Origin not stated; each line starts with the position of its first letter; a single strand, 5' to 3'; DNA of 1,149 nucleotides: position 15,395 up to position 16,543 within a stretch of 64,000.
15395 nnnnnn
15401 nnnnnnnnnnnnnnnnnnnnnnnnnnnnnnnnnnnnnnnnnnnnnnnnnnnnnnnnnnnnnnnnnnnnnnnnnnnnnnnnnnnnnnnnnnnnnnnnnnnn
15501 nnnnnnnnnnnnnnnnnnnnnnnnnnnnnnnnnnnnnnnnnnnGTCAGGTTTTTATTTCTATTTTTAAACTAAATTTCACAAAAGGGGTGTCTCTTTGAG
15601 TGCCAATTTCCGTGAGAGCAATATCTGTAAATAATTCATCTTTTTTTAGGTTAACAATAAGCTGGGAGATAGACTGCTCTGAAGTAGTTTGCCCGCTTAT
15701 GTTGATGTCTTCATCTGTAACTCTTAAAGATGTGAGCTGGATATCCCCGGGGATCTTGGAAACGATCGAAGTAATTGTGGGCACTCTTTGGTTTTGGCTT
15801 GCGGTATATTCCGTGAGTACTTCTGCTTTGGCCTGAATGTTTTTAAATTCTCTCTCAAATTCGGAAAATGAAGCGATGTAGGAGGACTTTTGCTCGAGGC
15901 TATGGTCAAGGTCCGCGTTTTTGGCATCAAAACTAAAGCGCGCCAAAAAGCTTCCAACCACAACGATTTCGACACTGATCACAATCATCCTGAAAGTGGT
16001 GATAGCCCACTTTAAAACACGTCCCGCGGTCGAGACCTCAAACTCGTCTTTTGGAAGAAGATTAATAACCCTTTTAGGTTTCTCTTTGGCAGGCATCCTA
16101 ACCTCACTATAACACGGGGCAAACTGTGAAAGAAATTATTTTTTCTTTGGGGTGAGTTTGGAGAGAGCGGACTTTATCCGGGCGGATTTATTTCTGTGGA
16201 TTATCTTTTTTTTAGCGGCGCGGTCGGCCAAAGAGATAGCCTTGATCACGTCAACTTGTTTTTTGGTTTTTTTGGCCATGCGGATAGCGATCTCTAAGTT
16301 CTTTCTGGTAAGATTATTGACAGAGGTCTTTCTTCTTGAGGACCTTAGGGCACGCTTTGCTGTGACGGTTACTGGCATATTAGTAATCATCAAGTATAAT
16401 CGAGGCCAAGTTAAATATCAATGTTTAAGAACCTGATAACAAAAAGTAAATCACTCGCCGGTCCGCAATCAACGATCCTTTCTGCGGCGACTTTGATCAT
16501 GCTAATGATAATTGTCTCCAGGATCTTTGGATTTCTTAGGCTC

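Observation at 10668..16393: rpsT-pilN-pilO operon extended by an LPXTG protein and two cysteine-rich surface proteins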

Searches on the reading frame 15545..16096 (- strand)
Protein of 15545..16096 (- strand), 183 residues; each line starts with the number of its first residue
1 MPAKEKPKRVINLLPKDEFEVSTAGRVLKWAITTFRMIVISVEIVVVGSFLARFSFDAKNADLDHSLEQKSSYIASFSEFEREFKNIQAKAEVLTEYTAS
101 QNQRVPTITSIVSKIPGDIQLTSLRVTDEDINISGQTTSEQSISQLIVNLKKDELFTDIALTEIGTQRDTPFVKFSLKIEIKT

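Call 3: search_protein_families(library=pfam, proteins=[window:15545-16096:-], max_evalue=1)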
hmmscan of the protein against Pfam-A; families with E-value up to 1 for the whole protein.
window:15545-16096:- (183 aa): 2 families
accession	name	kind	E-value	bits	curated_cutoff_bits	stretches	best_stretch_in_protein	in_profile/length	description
PF05137.18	PilN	-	5.3e-12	46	22.8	1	111-180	6-77/78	Fimbrial assembly protein (PilN)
PF22600.2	MTPAP-like_central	-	0.012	16.2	27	1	36-107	34-106/139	Poly(A) RNA polymerase, mitochondrial-like, central palm domain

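Call 4: search_protein_families(library=ncbifam, proteins=[window:15545-16096:-], max_evalue=1)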
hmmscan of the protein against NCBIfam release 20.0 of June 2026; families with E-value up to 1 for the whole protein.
window:15545-16096:- (183 aa): 0 families

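Call 12: find_encoding_contigs(protein=window:15545-16096:-, flank=10000, max_places=10)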
Protein window:15545-16096:- (183 aa): 19 contigs read that carry it; 5 places shown.
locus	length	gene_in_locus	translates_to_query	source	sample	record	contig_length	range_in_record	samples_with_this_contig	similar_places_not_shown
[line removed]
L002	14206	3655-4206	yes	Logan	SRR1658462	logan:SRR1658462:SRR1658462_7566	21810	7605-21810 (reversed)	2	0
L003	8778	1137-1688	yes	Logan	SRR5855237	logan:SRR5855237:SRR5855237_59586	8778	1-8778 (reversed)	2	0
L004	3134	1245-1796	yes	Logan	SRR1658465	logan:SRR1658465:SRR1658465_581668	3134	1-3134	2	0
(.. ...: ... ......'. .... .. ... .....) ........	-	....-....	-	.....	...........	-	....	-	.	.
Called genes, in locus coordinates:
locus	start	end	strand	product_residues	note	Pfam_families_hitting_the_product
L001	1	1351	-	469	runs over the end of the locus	PF00009:GTP_EFTU, PF01926:MMR_HSR1, PF10662:PduV-EutP (weak), PF22042:EF-G_D2, PF11987:IF-2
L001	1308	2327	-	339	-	PF08529:NusA_N, PF13184:KH_NusA_1st, PF26594:KH_NusA_2nd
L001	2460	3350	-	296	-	PF00226:DnaJ, PF01556:DnaJ_C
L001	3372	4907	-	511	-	PF13231:PMT_2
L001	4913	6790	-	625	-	PF00012:HSP70, PF06723:MreB_Mbl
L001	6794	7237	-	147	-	PF01025:GrpE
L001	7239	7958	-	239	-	PF03444:WHD_HrcA (weak), PF01628:HrcA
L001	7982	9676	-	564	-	PF03023:MurJ, PF13440:Polysacc_synt_3 (weak)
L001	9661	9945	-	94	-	-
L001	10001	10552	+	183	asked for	PF05137:PilN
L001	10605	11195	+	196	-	-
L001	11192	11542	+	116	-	-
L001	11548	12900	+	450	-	PF00041:fn3 (faint), PF13620:CarboxypepD_reg (faint), PF19077:Big_13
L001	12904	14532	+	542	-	-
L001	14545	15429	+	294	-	-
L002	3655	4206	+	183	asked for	PF05137:PilN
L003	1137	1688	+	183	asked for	PF05137:PilN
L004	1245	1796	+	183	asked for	PF05137:PilN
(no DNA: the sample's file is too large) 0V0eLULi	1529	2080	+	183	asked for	PF05137:PilN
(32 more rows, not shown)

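Call 14: find_homologous_proteins(query=window:15545-16096:-, max_evalue=0.001)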
Query window:15545-16096:- (183 aa): 24 proteins with E <= 0.001 among 109 candidates.
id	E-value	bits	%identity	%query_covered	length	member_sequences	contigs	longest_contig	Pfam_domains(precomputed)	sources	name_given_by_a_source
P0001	2.2e-108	377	100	100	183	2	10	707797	PF05137.19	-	-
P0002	5.5e-90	317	83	100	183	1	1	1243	PF05137.19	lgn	-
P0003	6.0e-79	282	74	100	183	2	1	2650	PF05137.19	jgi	jgi:Tfp pilus assembly protein PilN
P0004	4.8e-62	227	59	99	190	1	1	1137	PF05137.19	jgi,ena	-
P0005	2.1e-37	147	44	97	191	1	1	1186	PF05137.19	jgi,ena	-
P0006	4.4e-36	142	42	99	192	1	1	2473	PF05137.19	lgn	-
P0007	1.7e-35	140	44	95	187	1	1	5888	PF05137.19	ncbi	-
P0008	6.9e-35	138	43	97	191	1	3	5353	PF05137.19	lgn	-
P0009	8.5e-35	138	41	93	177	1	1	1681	PF05137.19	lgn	-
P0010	7.2e-33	132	42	97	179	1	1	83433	PF05137.19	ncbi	-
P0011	1.3e-32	131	38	97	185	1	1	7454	PF05137.19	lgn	-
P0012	1.4e-31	128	42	91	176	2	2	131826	PF05137.19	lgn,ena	-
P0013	1.9e-30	124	38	97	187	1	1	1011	PF05137.19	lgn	-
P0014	2.4e-30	124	37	100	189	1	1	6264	PF05137.19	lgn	-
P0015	1.9e-29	121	37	99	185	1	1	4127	PF05137.19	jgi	-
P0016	4.7e-29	119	40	85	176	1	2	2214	PF05137.19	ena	-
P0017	5.4e-28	116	39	89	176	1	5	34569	PF05137.19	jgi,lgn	-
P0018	5.8e-28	116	37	95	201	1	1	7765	PF05137.19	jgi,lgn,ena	-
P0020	3.6e-23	100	36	87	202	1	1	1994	PF05137.19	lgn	-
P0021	3.7e-23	100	37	84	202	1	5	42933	PF05137.19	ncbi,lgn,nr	ncbi:MAG: PilN domain-containing protein [Candidatus Chisholmbacteria bacterium]|nr:PilN domain-cont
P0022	2.0e-22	98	38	85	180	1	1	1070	PF05137.19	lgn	-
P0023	1.9e-18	85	30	91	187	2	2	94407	PF05137.19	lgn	-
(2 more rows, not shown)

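Call 18: find_related_loci(query=A2, collection=genome_contigs, flank=10000)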
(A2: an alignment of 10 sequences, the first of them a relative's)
Query A2 (183 aa) in genome_contigs; peptide patterns used: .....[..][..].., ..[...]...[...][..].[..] (x = any residue, [..] = any of these).
69 stretches matched a pattern; 57 encode a relative of the query (tblastn E <= 1e-3); 57 distinct loci.
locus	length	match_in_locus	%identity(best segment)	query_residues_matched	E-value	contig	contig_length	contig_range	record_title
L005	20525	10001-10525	41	8-182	2e-42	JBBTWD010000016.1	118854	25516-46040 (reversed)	MAG: Patescibacteria group bacterium isolate H43-bin018_1 H43_bin018_1_000000000016, whole genome shotgun sequence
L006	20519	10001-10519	43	7-179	1e-41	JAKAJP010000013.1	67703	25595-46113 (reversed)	MAG: bacterium isolate WY4.bin110 NODE_435_length_67703_cov_1.995043, whole genome shotgun sequence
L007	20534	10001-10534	43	1-182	4e-41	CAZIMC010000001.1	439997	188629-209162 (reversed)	MAG TPA_asm: uncultured Gammaproteobacteria bacterium isolate SRP170004_co1_20 genome assembly, contig: NODE_13_length_4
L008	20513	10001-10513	40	11-182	1e-40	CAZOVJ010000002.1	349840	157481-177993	MAG TPA_asm: uncultured Gammaproteobacteria bacterium isolate SRP068000_co4_46 genome assembly, contig: NODE_5_length_34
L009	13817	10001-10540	36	1-181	2e-40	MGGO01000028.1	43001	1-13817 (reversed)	MAG: Candidatus Woesebacteria bacterium RIFCSPHIGHO2_01_FULL_44_10 rifcsphigho2_01_scaffold_7704, whole genome shotgun s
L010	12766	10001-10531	42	1-179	2e-40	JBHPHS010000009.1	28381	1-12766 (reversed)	Patescibacteria group bacterium isolate SAG AM-312-A20 AM-312-A20_NODE_9, whole genome shotgun sequence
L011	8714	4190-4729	40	1-181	5e-40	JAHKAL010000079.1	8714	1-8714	MAG: Patescibacteria group bacterium isolate Undefined_mixed_planktonic.mb.4 Undefined_mixed_pla.mb.4_k141_1384667, whol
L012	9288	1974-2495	43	7-179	1e-39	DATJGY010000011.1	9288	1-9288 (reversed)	MAG TPA_asm: Alphaproteobacteria bacterium isolate SMAG_U15498 k141_9410850, whole genome shotgun sequence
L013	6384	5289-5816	41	3-179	4e-39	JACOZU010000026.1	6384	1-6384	MAG: Candidatus Woesebacteria bacterium isolate NC_groundwater_213_Ag_S-0.1um_45_9 S4_GD2017_2_S1_scaffold_8865, whole g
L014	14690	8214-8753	37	3-181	3e-39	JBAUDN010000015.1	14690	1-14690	MAG: Microgenomates group bacterium isolate MFD13099_ilm_asm_bin3 k127_283181, whole genome shotgun sequence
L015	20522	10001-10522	42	7-179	7e-39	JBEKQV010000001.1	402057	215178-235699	MAG: Candidatus Microgenomates bacterium isolate SPRUCE 496 SPRUCE_496_1, whole genome shotgun sequence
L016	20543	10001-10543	39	3-182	1e-38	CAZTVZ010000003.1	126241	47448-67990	MAG TPA_asm: uncultured Gammaproteobacteria bacterium isolate binchicken_co27_378 genome assembly, contig: NODE_185_leng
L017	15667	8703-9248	38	1-182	1e-38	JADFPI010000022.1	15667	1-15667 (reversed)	MAG: Patescibacteria group bacterium isolate B72T1L10 B72T1L10_NODE5613, whole genome shotgun sequence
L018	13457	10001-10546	38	3-183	4e-38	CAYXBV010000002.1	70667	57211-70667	MAG TPA_asm: uncultured Gammaproteobacteria bacterium isolate SRP191223_co1_10 genome assembly, contig: NODE_187_length_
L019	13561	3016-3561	36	1-182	2e-37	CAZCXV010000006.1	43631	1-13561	MAG TPA_asm: uncultured Gammaproteobacteria bacterium isolate SRP062349_co2_267 genome assembly, contig: NODE_506_length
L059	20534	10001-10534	39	3-181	3e-35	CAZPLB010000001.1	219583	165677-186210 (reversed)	MAG TPA_asm: uncultured Gammaproteobacteria bacterium isolate SRP200132_co2_495 genome assembly, contig: NODE_5_length_2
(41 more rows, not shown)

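Call 44: find_encoding_contigs(protein=P0023, flank=10000, max_places=2)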
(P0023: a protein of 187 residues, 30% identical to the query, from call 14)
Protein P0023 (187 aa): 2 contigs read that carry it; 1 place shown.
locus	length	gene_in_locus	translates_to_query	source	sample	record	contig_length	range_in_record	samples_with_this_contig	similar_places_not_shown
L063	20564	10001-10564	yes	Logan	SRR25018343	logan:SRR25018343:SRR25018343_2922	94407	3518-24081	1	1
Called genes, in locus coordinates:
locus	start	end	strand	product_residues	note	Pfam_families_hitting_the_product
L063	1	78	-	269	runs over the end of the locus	-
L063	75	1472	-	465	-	PF00009:GTP_EFTU, PF01926:MMR_HSR1, PF14578:GTP_EFTU_D4 (faint), PF22042:EF-G_D2 (weak), PF11987:IF-2, PF03144:GTP_EFTU_D2 (weak)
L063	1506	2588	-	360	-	PF08529:NusA_N, PF13184:KH_NusA_1st, PF26594:KH_NusA_2nd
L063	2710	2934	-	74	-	-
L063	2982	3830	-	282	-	PF00226:DnaJ, PF01556:DnaJ_C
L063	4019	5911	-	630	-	PF00012:HSP70, PF06723:MreB_Mbl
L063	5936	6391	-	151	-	PF01025:GrpE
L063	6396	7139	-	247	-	PF01628:HrcA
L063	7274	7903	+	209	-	-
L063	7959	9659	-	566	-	PF03023:MurJ, PF13440:Polysacc_synt_3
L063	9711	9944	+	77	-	PF01649:Ribosomal_S20p (weak)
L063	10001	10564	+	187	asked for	PF05137:PilN (weak)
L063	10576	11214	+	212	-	-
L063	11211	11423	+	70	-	-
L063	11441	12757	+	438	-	PF16656:Pur_ac_phosph_N (weak), PF19077:Big_13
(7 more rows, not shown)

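Call 45: find_encoding_contigs(protein=P0012, flank=10000, max_places=2)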
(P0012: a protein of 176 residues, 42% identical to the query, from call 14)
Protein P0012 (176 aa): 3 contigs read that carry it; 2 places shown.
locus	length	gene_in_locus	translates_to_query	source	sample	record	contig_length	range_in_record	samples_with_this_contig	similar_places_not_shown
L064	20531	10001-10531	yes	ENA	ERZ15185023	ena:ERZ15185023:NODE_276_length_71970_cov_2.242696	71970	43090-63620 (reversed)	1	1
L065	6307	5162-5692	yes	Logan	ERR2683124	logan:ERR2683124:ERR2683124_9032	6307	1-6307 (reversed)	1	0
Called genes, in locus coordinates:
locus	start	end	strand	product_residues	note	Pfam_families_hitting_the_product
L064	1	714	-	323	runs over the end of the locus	-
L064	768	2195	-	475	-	PF00009:GTP_EFTU, PF00071:Ras (weak), PF01926:MMR_HSR1, PF22042:EF-G_D2, PF11987:IF-2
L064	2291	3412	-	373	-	PF08529:NusA_N, PF13184:KH_NusA_1st, PF26594:KH_NusA_2nd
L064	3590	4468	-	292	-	PF00226:DnaJ, PF01556:DnaJ_C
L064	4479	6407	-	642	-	PF00012:HSP70, PF06723:MreB_Mbl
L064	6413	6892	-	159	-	PF01025:GrpE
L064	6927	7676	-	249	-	PF01628:HrcA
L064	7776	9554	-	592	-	PF03023:MurJ, PF13440:Polysacc_synt_3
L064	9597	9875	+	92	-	PF01649:Ribosomal_S20p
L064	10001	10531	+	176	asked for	PF05137:PilN (weak)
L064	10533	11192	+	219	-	-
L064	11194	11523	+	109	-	-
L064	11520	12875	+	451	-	PF00041:fn3 (weak), PF16656:Pur_ac_phosph_N, PF19077:Big_13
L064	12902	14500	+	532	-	-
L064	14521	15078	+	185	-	-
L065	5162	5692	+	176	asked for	PF05137:PilN (weak)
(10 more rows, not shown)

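Call 92: search_protein_families(library=pfam, proteins=[L059:8642-9340:+], max_evalue=0.001)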
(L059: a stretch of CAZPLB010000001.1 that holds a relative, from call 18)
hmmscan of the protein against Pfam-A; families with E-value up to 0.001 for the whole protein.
L059:8642-9340:+ (233 aa): 0 families

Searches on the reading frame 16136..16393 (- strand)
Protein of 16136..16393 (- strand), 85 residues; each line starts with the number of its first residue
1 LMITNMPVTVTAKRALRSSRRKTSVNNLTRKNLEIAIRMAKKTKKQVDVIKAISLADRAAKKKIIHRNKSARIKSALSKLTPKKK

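Call 3: search_protein_families(library=pfam, proteins=[window:16136-16393:-], max_evalue=1)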
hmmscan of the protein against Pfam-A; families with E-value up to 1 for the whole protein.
window:16136-16393:- (85 aa): 1 family
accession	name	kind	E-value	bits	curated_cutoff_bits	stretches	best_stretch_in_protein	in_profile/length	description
PF01649.23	Ribosomal_S20p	-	1e-08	36.1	29.5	1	9-79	11-80/83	Ribosomal protein S20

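Call 4: search_protein_families(library=ncbifam, proteins=[window:16136-16393:-], max_evalue=1)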
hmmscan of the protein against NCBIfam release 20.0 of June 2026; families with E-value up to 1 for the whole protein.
window:16136-16393:- (85 aa): 2 families
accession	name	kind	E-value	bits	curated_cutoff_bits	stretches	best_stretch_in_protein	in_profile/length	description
TIGR00029.2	S20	equivalog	6.2e-09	36.4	33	1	10-79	13-81/84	30S ribosomal protein S20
NF045549.1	GGPPsyn_IdsB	equivalog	0.017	14.2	475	1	29-81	273-326/346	geranylgeranyl diphosphate synthase IdsB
